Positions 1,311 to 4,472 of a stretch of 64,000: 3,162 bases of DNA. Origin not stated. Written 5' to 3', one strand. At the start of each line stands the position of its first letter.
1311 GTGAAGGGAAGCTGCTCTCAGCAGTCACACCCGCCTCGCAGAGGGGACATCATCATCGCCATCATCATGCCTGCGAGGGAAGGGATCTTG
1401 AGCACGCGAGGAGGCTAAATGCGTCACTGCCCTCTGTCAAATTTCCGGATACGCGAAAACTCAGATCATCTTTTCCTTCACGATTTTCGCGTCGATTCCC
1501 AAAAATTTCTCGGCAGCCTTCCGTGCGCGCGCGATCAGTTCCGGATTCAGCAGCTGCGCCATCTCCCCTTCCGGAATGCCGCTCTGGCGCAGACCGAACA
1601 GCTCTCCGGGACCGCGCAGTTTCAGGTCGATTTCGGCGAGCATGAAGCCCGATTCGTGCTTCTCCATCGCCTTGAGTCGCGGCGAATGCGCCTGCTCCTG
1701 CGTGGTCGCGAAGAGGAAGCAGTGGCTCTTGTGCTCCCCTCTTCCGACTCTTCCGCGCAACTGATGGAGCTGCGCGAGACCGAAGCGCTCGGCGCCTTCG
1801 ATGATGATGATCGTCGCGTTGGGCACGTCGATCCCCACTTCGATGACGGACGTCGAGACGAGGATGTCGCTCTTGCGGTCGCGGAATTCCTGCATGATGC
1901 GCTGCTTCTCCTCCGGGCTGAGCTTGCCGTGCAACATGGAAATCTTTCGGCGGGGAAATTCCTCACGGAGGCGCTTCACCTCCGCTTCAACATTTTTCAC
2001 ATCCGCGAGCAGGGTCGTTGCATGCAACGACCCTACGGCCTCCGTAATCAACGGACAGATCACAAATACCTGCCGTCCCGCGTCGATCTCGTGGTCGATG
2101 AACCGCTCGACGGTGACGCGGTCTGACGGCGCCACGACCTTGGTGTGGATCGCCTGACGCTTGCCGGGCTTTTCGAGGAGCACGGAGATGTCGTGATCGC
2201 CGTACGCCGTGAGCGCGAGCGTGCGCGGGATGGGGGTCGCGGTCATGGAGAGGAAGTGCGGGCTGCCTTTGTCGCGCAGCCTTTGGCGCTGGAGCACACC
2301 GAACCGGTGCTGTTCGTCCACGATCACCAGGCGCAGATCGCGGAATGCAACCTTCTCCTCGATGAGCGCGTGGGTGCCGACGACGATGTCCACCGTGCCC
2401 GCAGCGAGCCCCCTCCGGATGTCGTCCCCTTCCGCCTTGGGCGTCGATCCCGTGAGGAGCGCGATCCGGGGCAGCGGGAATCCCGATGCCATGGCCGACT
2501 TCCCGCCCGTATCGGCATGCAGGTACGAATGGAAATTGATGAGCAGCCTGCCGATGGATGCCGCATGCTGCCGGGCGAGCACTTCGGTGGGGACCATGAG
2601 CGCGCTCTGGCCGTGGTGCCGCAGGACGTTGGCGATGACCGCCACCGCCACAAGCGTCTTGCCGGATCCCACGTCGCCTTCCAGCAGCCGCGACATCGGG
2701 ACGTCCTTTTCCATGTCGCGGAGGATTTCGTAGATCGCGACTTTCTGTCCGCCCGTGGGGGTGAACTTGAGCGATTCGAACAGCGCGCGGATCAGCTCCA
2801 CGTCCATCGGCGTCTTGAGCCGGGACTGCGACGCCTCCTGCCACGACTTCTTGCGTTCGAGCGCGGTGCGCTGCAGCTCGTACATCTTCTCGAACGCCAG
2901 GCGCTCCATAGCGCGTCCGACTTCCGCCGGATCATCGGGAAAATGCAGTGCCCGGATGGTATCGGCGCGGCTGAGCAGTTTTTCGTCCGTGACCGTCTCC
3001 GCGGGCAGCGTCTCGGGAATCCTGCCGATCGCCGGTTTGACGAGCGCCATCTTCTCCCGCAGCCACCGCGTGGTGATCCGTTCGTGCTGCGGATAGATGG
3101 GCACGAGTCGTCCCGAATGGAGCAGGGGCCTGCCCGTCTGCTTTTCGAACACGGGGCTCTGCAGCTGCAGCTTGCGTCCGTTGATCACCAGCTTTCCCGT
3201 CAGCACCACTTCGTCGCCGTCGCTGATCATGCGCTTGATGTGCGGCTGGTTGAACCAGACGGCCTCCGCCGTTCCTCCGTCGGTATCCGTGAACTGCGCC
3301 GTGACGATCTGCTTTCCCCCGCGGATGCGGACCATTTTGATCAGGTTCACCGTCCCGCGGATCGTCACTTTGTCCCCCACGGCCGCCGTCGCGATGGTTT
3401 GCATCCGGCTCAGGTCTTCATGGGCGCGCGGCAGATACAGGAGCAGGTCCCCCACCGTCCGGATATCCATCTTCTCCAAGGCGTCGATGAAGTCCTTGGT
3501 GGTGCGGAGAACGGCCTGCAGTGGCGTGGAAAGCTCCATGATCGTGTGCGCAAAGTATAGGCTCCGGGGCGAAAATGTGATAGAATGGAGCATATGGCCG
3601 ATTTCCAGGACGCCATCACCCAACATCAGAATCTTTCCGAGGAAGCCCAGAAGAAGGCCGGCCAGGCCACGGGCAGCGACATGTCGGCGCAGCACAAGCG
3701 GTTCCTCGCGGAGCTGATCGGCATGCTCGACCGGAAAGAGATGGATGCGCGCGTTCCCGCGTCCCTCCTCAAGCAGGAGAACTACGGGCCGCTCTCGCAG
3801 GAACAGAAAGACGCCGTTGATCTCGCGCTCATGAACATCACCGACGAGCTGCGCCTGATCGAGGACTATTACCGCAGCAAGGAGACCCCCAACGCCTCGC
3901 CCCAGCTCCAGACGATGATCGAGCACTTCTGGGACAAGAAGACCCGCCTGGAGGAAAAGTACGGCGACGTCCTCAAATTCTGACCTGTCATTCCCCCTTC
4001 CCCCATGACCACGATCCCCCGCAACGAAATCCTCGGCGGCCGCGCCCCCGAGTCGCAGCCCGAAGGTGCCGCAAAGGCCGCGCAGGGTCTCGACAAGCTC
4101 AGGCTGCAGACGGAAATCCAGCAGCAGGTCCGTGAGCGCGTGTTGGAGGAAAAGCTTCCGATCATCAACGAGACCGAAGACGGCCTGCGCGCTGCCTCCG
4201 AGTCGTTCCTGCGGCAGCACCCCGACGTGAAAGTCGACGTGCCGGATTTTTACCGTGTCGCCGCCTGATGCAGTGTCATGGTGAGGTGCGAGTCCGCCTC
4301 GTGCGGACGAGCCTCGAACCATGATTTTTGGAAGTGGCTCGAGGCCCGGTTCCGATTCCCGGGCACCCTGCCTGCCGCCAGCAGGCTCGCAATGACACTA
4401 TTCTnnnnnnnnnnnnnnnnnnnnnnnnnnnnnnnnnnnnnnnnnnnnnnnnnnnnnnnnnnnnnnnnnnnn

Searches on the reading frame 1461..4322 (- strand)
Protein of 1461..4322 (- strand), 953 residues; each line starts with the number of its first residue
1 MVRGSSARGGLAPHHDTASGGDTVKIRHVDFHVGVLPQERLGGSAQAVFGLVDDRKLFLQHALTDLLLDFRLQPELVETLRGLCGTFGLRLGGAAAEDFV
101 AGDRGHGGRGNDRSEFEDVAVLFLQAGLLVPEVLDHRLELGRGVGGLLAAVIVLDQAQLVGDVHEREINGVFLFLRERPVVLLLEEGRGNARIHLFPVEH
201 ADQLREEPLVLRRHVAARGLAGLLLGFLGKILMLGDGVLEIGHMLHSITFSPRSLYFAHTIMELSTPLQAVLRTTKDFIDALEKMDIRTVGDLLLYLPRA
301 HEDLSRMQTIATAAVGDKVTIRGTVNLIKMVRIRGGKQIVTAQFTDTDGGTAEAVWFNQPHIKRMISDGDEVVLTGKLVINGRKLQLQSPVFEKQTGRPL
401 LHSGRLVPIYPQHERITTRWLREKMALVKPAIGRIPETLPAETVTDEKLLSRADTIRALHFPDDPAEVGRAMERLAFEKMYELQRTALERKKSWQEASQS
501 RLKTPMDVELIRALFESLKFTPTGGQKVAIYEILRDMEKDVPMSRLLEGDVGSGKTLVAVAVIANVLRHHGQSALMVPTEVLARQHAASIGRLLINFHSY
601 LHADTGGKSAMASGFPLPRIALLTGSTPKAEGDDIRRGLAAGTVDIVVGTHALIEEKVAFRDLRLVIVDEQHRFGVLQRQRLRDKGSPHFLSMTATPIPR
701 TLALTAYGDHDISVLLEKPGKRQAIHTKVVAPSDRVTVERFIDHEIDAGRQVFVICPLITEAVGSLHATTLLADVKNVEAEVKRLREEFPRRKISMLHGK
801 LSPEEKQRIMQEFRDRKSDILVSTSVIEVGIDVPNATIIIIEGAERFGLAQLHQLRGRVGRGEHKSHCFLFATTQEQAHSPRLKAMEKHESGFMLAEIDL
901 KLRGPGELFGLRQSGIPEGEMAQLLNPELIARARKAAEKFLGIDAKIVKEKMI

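Call 40: search_protein_families(library=ncbifam, proteins=[window:1461-4322:-], max_evalue=0.00001)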
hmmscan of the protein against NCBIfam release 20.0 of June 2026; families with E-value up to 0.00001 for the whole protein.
window:1461-4322:- (953 aa): 31 families (the best 25 are shown)
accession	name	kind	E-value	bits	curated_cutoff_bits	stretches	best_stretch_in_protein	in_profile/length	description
NF008168.0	PRK10917.2-2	equivalog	2e-223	744.1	718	1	260-949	105-771/795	ATP-dependent DNA helicase RecG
NF008165.0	PRK10917.1-3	equivalog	3.2e-207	690.3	711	1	261-949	3-668/692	ATP-dependent DNA helicase RecG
TIGR00643.1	recG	equivalog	1.4e-190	635.2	659.4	1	286-936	2-628/629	ATP-dependent DNA helicase RecG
NF008170.0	PRK10917.2-4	equivalog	3e-178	594.4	975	1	259-951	124-806/826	ATP-dependent DNA helicase RecG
NF008167.0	PRK10917.2-1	equivalog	1.6e-152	509.3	995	1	263-948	3-720/744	ATP-dependent DNA helicase RecG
NF008164.0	PRK10917.1-2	equivalog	1.9e-151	505.7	785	1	283-950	37-680/704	ATP-dependent DNA helicase RecG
NF008163.0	PRK10917.1-1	equivalog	3e-148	495.2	796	1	265-947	8-674/692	ATP-dependent DNA helicase RecG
NF008166.0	PRK10917.1-4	equivalog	4.2e-139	464.8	864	1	273-952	18-692/705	ATP-dependent DNA helicase RecG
TIGR00580.2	mfd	equivalog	2.3e-105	353.9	800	1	500-915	412-798/907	transcription-repair coupling factor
NF008169.0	PRK10917.2-3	equivalog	1e-86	291.9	555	1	280-915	9-581/610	ATP-dependent DNA helicase RecG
NF007966.0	PRK10689.1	equivalog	6.9e-74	249.2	1329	1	496-917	575-967/1148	transcription-repair coupling factor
NF041063.1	DpdF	equivalog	4.9e-15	55.2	550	1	775-882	387-492/813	protein DpdF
NF010337.0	PRK13766.1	equivalog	1.1e-13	50.2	610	1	801-869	408-475/781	Hef nuclease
TIGR00595.1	priA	equivalog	6.2e-13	48.1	230.35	0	782-874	278-383/509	replication restart helicase PriA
NF004070.0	PRK05580.2-2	equivalog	8.1e-13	47.4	921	0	524-588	199-263/729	primosomal protein N'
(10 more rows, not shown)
